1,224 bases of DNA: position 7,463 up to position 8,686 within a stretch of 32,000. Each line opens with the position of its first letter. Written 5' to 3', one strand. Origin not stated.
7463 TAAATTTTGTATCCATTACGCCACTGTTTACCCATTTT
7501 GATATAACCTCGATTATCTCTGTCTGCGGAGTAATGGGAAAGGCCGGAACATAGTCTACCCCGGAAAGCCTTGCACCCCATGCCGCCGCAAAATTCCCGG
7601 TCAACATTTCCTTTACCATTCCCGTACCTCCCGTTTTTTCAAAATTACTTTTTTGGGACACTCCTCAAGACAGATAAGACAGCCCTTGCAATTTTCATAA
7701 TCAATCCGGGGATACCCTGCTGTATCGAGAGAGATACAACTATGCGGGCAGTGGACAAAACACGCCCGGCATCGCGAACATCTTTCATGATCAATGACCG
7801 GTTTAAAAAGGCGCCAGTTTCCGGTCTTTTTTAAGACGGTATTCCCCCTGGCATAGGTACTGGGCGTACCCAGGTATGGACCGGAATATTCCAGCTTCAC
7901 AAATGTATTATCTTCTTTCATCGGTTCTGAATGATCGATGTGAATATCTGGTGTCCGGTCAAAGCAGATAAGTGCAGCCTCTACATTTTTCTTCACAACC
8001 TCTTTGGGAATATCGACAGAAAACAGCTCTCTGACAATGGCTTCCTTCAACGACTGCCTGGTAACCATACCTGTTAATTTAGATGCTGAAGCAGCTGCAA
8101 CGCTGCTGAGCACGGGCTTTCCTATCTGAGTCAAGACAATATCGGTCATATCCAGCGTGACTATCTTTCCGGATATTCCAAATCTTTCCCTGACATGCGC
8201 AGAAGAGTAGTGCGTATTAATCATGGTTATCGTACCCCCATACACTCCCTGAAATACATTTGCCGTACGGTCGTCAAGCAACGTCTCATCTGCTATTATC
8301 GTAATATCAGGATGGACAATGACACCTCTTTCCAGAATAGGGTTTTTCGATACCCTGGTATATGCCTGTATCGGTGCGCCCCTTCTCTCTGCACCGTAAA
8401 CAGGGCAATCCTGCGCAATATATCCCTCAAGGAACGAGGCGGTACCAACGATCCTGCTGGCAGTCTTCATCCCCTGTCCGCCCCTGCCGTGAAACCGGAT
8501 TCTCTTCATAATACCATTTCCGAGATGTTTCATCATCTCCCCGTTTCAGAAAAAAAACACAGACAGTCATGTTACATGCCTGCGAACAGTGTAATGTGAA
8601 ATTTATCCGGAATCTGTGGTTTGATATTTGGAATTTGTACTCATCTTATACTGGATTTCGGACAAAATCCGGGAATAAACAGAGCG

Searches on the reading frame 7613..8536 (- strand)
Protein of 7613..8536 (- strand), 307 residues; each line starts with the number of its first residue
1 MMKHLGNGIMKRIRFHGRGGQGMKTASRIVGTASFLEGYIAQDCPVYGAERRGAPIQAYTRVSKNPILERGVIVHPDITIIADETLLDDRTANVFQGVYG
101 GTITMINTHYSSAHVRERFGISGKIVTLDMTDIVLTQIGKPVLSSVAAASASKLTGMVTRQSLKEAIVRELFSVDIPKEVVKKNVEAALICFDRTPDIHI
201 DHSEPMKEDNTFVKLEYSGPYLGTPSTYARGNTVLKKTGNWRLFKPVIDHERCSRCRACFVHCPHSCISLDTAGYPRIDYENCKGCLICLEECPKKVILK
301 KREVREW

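Call 24: search_protein_families(library=pfam, proteins=[window:7613-8536:-])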
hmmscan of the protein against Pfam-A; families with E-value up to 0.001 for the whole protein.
window:7613-8536:- (307 aa): 9 families
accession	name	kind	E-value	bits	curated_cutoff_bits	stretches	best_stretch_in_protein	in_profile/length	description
PF01558.24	POR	-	1e-24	88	27.4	1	19-188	1-168/173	Pyruvate ferredoxin/flavodoxin oxidoreductase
PF00037.32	Fer4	-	7.5e-10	38.6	21.1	2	246-269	1-24/24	4Fe-4S binding domain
PF12797.12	Fer4_2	-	4.8e-09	36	24.5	2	245-264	2-21/22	4Fe-4S binding domain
PF12837.12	Fer4_6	-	6.9e-08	32.5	25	1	276-298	2-24/24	4Fe-4S binding domain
PF14697.11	Fer4_21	-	1.2e-07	32.2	35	1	247-296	2-55/59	4Fe-4S dicluster domain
PF12838.12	Fer4_7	-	1.7e-06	28.8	27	1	252-297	1-52/52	4Fe-4S dicluster domain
PF13237.11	Fer4_10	-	7.2e-06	26.3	25.5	1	245-294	1-53/53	4Fe-4S dicluster domain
PF13187.11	Fer4_9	-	2.9e-05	24.5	27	1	252-298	1-52/52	4Fe-4S dicluster domain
PF13484.11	Fer4_16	-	7.5e-05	23.9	30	0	282-303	1-23/66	4Fe-4S double cluster binding domain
